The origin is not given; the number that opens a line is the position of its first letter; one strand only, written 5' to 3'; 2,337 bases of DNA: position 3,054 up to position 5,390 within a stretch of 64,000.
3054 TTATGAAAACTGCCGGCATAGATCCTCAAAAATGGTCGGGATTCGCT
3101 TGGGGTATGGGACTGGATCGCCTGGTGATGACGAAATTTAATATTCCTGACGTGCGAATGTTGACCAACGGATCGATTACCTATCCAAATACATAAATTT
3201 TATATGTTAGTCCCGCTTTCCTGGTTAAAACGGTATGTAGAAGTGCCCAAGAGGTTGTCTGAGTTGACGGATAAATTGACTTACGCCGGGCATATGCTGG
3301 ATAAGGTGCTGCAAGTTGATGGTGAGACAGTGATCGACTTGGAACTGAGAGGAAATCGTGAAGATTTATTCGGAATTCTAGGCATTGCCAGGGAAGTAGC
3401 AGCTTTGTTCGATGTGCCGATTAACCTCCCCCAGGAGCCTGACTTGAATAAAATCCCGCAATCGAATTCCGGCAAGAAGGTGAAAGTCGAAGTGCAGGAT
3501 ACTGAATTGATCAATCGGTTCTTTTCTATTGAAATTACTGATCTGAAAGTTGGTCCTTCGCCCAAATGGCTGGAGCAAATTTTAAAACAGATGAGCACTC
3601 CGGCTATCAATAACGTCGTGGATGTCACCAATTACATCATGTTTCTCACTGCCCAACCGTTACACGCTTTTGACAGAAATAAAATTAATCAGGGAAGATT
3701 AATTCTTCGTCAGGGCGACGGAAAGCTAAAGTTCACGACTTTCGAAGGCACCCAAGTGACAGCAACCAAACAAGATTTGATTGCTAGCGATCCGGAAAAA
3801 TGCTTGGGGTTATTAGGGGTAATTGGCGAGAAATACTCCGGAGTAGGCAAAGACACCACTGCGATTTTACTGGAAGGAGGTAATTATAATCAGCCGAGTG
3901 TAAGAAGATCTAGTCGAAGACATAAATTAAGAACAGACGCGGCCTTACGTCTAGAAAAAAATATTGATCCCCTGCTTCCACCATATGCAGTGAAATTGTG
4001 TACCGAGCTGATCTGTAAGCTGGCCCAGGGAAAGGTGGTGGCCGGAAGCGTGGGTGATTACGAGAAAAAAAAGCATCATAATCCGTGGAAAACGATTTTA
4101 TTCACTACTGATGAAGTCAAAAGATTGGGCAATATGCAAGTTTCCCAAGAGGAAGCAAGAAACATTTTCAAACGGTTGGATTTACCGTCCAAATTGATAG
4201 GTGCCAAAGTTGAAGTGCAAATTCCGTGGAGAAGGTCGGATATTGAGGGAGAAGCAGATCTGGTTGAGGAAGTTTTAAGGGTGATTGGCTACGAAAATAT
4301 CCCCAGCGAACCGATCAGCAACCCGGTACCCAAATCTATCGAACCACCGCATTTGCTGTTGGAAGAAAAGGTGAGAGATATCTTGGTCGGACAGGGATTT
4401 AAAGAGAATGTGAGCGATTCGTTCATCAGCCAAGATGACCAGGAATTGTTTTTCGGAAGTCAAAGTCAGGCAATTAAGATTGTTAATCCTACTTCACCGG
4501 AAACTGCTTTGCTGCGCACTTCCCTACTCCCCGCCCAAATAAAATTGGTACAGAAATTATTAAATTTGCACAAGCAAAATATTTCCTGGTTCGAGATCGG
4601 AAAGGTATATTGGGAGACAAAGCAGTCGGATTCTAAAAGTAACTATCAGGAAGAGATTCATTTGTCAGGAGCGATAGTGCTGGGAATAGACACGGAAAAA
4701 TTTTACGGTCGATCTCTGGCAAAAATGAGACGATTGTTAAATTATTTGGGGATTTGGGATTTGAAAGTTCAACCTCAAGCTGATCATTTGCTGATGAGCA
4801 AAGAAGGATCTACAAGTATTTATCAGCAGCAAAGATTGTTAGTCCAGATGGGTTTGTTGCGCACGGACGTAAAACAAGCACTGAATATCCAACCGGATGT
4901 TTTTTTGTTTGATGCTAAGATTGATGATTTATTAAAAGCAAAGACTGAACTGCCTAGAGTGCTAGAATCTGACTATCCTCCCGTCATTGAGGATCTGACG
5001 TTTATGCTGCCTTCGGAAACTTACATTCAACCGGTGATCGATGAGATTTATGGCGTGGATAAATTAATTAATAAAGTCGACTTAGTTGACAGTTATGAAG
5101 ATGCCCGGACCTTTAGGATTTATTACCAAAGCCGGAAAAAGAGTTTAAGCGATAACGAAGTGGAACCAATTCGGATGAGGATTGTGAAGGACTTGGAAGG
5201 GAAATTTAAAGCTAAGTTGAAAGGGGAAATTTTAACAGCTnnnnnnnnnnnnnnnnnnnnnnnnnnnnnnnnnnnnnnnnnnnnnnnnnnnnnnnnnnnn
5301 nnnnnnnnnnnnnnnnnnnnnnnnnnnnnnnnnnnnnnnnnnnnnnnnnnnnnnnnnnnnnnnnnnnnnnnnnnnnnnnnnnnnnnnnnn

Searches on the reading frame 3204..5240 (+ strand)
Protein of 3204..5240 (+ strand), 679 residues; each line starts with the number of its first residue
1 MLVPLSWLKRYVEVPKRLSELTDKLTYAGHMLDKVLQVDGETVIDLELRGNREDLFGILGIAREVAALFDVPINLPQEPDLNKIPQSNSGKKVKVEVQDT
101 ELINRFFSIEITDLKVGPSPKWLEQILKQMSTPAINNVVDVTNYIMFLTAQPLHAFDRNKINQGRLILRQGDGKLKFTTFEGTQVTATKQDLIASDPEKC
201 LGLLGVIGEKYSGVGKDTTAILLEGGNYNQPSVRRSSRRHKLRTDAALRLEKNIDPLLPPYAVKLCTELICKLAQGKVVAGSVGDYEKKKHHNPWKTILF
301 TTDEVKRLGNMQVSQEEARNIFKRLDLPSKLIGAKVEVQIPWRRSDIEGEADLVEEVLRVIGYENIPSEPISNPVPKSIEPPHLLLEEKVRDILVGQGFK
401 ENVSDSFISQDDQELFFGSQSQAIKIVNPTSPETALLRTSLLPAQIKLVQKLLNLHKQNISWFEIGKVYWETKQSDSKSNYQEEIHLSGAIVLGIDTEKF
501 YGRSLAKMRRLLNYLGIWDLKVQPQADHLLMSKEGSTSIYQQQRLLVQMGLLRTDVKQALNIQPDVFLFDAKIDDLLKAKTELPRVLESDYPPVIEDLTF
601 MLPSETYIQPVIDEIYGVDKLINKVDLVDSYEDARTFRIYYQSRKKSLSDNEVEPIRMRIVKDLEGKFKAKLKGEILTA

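Call 34: search_solved_structures(query=window:3204-5240:+, max_evalue=1e-10, show_alignments=3)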
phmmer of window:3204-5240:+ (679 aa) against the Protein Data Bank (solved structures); distinct sequences matched with E-value up to 1e-10: 11.
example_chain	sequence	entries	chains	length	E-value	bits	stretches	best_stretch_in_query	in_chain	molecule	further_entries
1b70_B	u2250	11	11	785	1.7e-61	211.9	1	41-665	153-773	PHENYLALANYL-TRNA SYNTHETASE | PROTEIN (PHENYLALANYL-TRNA SYNTHETASE) | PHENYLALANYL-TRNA SYNTHETASE BETA CHAIN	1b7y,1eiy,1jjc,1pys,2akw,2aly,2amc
2iy5_B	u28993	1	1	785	3.1e-61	211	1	41-665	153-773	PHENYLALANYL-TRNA SYNTHETASE BETA CHAIN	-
2rhq_B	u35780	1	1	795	1.4e-57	199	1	41-476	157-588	Phenylalanyl-tRNA synthetase beta chain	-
2rhs_B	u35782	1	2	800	1.4e-57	198.9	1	41-476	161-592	Phenylalanyl-tRNA synthetase beta chain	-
7n8y_B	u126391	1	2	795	6.7e-57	196.7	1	34-672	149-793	Phenylalanine--tRNA ligase beta subunit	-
4p71_A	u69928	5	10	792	3.9e-56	194.1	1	42-673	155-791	Phenylalanine--tRNA ligase beta subunit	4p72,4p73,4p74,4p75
3pco_B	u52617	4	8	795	1.7e-53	185.4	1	34-672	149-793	Phenylalanyl-tRNA synthetase, beta chain | Phenylalanine--tRNA ligase beta subunit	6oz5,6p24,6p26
6p8t_A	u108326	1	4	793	2.4e-43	151.9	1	34-469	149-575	Phenylalanine--tRNA ligase beta subunit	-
7daw_B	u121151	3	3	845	6.1e-32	114.2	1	41-475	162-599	Phenylalanine--tRNA ligase beta subunit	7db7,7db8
7k9m_B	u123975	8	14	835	9.3e-32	113.6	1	41-475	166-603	Phenylalanine--tRNA ligase beta subunit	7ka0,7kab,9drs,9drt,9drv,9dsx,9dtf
7k98_B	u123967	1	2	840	9.5e-32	113.6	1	41-475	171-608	Phenylalanine--tRNA ligase beta subunit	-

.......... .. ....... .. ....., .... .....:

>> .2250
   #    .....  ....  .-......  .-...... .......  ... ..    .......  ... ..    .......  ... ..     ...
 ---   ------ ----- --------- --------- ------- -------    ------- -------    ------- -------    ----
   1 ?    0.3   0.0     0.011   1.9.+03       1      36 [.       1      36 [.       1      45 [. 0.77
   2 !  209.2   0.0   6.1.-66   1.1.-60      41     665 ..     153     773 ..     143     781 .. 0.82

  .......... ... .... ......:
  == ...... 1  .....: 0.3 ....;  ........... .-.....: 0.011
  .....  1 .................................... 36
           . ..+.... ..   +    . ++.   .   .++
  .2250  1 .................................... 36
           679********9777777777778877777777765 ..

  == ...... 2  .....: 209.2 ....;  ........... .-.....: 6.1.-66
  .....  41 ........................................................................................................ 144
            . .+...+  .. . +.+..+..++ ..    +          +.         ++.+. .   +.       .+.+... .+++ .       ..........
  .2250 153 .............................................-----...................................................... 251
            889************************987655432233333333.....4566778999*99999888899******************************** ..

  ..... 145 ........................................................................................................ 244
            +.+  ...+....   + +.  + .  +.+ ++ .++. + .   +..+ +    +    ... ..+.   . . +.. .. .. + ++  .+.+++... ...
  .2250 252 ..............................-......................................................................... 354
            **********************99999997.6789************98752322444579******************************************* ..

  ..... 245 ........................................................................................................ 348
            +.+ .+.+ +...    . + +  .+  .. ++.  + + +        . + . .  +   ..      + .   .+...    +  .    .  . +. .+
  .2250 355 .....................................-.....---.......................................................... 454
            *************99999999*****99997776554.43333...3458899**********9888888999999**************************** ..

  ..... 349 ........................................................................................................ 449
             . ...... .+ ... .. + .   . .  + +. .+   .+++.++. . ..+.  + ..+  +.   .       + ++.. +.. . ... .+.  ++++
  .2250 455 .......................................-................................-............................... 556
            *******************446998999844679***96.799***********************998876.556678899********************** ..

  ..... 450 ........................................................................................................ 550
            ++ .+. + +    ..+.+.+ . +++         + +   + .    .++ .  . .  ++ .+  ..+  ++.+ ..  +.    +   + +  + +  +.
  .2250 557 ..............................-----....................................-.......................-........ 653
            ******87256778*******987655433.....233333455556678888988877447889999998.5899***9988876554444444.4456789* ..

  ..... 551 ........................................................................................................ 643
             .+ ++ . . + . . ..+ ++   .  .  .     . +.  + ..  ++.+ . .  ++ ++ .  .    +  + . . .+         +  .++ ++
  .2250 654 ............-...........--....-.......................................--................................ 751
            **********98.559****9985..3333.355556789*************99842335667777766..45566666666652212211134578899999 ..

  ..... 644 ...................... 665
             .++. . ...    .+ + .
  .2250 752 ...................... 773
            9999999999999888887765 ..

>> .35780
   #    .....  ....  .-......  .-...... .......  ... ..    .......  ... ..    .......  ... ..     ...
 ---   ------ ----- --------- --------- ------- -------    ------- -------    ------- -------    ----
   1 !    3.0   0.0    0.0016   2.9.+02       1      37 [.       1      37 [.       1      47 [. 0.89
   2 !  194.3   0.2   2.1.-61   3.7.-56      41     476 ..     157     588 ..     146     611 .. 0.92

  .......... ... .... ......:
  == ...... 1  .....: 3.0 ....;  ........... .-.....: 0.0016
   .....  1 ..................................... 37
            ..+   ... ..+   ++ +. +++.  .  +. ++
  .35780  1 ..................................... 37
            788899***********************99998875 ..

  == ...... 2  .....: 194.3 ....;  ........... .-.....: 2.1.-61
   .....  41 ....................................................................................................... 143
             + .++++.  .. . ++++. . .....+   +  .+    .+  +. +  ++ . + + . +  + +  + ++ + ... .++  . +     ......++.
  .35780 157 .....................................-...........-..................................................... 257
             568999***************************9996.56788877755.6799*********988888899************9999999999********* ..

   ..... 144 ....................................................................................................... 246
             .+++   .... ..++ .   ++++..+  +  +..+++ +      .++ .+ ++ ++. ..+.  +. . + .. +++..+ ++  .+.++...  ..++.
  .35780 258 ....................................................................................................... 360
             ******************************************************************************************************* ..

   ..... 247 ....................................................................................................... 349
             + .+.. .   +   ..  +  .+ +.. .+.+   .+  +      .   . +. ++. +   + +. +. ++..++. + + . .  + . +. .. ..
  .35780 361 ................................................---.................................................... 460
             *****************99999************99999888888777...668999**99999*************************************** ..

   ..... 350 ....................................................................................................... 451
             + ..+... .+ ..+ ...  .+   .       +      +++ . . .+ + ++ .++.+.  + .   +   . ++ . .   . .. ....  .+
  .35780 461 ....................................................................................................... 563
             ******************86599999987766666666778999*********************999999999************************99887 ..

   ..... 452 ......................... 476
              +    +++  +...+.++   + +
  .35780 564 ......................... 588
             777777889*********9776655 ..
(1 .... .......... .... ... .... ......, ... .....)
